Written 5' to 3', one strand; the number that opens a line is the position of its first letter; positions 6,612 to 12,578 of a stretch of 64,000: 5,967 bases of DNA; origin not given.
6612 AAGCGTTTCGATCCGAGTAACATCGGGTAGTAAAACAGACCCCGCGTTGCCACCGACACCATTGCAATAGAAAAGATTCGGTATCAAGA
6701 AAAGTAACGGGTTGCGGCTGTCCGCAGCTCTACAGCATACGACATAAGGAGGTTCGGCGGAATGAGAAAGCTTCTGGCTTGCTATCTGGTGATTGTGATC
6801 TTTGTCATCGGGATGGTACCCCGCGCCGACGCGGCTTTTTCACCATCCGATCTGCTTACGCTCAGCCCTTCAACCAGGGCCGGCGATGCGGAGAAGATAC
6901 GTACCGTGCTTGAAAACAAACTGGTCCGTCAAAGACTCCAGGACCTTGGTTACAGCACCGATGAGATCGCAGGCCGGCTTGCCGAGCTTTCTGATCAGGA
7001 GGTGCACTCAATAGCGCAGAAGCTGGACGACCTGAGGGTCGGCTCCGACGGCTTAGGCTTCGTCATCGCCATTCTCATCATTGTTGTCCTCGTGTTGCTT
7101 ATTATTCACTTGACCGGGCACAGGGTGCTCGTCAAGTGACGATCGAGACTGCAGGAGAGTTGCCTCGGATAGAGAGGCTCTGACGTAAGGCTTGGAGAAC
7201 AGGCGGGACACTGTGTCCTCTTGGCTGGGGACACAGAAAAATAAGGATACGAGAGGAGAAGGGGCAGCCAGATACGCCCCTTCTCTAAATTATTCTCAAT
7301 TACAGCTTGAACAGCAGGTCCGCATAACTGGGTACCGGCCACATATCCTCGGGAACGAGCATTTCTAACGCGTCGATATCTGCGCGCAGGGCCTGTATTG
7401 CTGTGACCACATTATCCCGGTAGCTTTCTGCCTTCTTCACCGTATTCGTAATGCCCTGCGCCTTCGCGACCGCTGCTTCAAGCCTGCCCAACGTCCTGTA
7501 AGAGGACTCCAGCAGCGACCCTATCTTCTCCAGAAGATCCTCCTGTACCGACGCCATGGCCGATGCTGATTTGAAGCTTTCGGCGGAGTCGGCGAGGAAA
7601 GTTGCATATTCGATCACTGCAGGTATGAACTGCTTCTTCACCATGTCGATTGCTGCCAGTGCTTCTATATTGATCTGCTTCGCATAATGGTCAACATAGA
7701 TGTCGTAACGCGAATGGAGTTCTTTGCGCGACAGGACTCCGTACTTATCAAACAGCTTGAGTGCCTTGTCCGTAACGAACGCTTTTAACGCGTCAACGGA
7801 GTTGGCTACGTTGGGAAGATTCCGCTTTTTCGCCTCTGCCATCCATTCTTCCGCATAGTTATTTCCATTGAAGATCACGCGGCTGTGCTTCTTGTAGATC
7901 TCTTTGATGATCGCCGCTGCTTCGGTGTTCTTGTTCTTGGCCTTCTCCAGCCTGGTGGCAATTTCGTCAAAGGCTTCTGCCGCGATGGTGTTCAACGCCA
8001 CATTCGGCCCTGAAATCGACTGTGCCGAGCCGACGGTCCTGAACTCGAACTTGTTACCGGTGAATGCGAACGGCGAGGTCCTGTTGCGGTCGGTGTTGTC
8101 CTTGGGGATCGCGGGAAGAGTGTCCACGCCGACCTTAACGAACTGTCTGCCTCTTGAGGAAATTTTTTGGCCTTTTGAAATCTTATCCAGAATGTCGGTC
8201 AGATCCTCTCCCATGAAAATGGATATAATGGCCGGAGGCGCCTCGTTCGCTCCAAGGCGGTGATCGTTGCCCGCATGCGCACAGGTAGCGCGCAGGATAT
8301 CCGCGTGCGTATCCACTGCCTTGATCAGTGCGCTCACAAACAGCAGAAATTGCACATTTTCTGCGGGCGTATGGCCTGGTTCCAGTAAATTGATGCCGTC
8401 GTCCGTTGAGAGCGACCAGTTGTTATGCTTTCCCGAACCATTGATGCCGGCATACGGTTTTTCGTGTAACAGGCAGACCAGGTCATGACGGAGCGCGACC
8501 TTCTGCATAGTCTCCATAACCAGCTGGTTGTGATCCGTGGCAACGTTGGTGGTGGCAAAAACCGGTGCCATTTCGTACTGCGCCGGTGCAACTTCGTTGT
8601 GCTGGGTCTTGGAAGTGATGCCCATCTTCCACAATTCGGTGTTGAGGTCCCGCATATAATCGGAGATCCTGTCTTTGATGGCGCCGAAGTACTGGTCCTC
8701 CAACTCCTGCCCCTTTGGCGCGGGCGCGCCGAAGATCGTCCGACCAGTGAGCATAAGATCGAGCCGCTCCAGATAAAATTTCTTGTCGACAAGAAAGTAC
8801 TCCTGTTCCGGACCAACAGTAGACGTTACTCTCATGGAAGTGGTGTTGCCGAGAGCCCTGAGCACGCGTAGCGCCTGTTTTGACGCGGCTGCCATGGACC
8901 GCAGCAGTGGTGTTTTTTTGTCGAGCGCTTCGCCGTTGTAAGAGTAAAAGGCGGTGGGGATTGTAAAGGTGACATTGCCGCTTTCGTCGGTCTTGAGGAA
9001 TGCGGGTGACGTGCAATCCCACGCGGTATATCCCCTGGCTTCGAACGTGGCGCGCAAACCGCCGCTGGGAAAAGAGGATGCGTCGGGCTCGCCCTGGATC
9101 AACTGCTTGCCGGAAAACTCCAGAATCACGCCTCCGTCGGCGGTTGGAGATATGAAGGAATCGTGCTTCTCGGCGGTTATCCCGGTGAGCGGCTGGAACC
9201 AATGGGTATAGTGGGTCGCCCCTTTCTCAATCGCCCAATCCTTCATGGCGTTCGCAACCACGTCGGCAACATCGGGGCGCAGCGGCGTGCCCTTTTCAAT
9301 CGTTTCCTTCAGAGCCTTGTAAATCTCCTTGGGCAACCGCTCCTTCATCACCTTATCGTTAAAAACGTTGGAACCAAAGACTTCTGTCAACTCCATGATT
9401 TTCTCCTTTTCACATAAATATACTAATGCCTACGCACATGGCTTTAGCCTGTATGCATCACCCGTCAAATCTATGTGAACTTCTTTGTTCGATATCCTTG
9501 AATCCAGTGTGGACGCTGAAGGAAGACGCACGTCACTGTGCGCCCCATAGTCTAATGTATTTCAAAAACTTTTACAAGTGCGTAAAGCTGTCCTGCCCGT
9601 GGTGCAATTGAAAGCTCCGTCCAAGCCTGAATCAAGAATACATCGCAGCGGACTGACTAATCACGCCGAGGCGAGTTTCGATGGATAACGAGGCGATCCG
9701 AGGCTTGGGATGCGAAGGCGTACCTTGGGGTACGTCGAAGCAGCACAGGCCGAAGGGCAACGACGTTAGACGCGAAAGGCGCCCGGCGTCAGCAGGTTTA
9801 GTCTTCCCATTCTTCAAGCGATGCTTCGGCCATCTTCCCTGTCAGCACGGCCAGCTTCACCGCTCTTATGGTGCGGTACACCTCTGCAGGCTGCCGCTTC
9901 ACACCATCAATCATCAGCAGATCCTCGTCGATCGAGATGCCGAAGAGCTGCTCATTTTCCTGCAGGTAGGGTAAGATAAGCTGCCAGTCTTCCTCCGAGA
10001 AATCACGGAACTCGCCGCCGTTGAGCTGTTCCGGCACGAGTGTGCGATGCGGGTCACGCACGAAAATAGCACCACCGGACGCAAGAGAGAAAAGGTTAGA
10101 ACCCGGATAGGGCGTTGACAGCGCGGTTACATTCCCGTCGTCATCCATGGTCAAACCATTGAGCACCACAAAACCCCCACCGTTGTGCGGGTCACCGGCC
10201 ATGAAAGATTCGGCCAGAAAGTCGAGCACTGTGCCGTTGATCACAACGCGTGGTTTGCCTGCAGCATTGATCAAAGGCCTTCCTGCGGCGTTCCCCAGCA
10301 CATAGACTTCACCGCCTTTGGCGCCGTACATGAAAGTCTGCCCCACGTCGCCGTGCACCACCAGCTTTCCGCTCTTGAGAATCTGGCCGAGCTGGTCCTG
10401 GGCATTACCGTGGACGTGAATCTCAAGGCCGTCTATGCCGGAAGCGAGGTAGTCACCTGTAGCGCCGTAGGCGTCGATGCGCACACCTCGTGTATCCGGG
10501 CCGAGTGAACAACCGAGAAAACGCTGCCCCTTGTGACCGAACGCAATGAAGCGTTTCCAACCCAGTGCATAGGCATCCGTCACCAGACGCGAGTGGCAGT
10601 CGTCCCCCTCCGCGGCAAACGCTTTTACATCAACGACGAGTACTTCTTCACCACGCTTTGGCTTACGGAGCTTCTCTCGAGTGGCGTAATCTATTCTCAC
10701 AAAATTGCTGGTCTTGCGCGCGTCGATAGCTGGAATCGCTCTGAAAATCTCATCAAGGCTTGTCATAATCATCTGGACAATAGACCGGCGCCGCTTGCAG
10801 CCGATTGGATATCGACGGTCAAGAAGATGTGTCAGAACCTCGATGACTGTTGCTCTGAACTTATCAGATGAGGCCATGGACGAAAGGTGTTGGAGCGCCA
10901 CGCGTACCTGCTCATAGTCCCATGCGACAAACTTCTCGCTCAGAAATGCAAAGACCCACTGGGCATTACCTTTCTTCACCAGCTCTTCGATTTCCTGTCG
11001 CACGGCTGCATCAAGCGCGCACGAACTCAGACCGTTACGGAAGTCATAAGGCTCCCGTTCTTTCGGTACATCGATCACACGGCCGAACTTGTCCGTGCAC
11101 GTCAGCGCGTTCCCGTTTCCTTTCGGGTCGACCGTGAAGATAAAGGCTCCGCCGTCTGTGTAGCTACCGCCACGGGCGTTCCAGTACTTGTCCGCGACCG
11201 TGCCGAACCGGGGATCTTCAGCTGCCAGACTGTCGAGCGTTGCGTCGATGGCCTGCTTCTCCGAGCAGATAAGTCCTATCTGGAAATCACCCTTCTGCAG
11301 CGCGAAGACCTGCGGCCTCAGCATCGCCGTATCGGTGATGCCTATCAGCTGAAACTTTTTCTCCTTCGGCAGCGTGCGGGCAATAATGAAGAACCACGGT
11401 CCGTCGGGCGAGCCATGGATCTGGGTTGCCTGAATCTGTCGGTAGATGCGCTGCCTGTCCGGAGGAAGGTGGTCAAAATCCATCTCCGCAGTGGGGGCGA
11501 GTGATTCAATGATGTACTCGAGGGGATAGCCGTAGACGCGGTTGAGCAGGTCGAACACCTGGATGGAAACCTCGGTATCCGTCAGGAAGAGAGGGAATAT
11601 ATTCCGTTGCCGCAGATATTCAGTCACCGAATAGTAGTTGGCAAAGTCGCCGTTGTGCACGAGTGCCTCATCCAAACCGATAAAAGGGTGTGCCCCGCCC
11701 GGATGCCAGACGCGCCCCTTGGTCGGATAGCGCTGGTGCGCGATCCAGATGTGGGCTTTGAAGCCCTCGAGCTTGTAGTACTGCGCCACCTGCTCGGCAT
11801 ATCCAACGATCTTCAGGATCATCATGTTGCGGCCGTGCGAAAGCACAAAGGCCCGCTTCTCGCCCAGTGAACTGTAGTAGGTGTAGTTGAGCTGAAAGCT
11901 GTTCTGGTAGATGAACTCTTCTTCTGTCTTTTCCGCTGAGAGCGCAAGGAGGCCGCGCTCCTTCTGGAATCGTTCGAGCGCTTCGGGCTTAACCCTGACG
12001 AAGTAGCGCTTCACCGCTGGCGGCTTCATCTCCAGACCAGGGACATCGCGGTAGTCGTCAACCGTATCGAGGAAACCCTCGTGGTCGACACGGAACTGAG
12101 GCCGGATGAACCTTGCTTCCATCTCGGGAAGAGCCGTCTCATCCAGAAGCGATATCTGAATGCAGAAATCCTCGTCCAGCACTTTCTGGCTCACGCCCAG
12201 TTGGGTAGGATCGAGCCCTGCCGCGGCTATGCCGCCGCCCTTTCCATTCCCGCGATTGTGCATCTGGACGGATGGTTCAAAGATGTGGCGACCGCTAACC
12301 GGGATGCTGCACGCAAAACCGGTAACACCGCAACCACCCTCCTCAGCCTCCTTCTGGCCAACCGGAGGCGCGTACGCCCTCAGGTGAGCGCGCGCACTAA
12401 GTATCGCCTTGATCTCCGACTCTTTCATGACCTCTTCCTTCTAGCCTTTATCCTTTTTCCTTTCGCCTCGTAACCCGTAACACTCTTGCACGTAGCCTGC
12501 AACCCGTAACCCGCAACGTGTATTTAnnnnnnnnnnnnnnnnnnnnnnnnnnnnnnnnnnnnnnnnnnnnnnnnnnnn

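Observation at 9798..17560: mvhD-metV-metF sit in one tightly packed operon with a split archaeal-type glutamate synthase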

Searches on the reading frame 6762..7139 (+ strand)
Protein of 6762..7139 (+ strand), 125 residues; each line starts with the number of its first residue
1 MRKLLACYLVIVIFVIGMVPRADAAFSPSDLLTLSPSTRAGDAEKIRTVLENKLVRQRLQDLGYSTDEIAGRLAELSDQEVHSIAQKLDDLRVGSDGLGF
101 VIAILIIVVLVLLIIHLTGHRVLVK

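Call 64: search_protein_families(library=pfam, proteins=[window:6762-7139:+], max_evalue=0.0001)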
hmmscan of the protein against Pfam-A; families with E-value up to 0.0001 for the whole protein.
window:6762-7139:+ (125 aa): 1 family
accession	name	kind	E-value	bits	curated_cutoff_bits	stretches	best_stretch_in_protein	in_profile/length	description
PF20332.3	DUF6627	-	1.3e-13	51.5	27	1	2-111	1-108/125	Family of unknown function (DUF6627)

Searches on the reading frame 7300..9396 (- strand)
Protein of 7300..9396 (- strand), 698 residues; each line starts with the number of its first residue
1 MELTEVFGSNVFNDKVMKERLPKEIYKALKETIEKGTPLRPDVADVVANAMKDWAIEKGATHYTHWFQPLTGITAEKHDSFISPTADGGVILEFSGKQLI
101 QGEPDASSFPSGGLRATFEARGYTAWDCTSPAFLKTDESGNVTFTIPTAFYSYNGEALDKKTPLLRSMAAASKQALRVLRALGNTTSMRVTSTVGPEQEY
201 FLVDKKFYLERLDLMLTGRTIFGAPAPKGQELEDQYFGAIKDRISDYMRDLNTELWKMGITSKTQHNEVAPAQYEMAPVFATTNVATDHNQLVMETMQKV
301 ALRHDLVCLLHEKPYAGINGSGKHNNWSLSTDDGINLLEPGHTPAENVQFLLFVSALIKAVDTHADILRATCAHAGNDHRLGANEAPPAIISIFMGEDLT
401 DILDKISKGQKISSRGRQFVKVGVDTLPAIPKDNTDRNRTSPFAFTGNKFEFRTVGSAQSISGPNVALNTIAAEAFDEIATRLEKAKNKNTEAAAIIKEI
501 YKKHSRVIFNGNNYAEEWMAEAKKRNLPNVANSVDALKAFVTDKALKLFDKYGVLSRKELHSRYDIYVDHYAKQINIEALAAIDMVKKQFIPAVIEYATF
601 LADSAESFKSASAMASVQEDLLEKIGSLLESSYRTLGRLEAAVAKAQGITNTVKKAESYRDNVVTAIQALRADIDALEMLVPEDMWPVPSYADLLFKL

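Call 3: search_protein_families(library=pfam, proteins=[window:7300-9396:-], max_evalue=0.01)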
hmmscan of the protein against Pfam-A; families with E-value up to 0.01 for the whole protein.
window:7300-9396:- (698 aa): 3 families
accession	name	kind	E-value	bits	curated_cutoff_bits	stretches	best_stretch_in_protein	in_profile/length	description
PF12437.13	GSIII_N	-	1.5e-80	268.9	25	1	4-167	2-160/160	Glutamine synthetase type III N terminal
PF18318.6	Gln-synt_C-ter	-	2.2e-42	144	22.7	1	495-609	4-118/118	Glutamine synthetase C-terminal domain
PF00120.29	Gln-synt_C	-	6.6e-21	75.2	24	1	180-345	10-172/344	Glutamine synthetase, catalytic domain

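Call 4: search_protein_families(library=ncbifam, proteins=[window:7300-9396:-], max_evalue=0.01)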
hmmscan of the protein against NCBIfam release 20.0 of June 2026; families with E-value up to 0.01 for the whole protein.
window:7300-9396:- (698 aa): 4 families
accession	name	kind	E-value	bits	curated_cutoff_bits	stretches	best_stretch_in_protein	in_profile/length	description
TIGR00653.1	GlnA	equivalog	4.7e-16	58.5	429.15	1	180-379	111-314/462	type I glutamate--ammonia ligase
NF007006.0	PRK09469.1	equivalog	2.1e-09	36.5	845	1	243-374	188-315/469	glutamate--ammonia ligase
TIGR03105.1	gln_synth_III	equivalog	4.7e-09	35.3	469.6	1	243-377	155-288/435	type III glutamate--ammonia ligase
NF045547.1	GGputSyn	equivalog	2.8e-05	23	650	1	243-344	163-263/438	gamma-glutamylputrescine synthetase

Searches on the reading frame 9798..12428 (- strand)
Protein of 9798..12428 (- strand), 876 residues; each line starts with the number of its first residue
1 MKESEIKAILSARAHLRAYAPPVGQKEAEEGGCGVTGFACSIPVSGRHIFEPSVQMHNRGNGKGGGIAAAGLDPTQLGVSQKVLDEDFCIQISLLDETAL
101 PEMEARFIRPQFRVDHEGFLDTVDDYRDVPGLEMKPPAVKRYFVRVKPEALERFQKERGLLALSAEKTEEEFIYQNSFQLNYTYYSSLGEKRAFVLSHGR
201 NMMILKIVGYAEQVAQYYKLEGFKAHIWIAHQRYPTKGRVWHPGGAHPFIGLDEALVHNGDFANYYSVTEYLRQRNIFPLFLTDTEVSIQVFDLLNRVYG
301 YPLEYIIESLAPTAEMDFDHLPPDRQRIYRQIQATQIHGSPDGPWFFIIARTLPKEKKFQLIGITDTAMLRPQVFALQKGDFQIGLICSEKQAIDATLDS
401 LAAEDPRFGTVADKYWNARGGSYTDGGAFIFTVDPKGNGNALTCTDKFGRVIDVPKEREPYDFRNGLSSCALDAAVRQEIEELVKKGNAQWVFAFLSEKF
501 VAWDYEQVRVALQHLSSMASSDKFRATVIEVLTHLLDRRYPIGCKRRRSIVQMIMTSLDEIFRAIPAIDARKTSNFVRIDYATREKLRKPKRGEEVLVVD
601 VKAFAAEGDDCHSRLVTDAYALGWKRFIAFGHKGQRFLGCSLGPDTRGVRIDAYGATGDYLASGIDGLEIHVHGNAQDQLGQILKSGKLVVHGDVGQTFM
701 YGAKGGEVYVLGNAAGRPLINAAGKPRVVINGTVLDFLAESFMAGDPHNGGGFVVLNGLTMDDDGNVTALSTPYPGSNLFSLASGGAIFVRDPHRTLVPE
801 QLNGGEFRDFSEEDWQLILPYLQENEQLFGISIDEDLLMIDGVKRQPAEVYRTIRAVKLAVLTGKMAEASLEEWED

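Call 3: search_protein_families(library=pfam, proteins=[window:9798-12428:-], max_evalue=0.01)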
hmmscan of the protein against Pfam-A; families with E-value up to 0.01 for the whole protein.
window:9798-12428:- (876 aa): 2 families
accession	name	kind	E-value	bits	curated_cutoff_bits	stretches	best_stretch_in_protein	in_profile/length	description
PF01493.24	GXGXG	-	3.1e-13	50.1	32.5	1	647-797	30-169/190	GXGXG motif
PF13522.11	GATase_6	-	5.9e-05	23.5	27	1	224-292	9-77/130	Glutamine amidotransferase domain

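Call 4: search_protein_families(library=ncbifam, proteins=[window:9798-12428:-], max_evalue=0.01)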
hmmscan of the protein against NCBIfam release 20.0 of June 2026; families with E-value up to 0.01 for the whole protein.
window:9798-12428:- (876 aa): 5 families
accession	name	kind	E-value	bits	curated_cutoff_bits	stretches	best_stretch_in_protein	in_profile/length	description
NF001484.0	PRK00331.1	subfamily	8.2e-10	37.7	381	1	159-293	3-134/601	isomerizing glutamine--fructose-6-phosphate transaminase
TIGR01135.1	glmS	equivalog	2.7e-09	36.1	418.05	1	162-293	5-133/607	glutamine--fructose-6-phosphate transaminase (isomerizing)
TIGR03122.1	one_C_dehyd_C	equivalog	6.2e-08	32.2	130.65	1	651-737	121-213/260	formylmethanofuran dehydrogenase subunit C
TIGR01134.1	purF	equivalog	1.6e-06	27.8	350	1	198-293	36-135/432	amidophosphoribosyltransferase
NF042910.1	FMH_DH_FwdC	exception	1.6e-06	27.4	340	1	652-739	123-216/271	tungsten-dependent formylmethanofuran dehydrogenase subunit FwdC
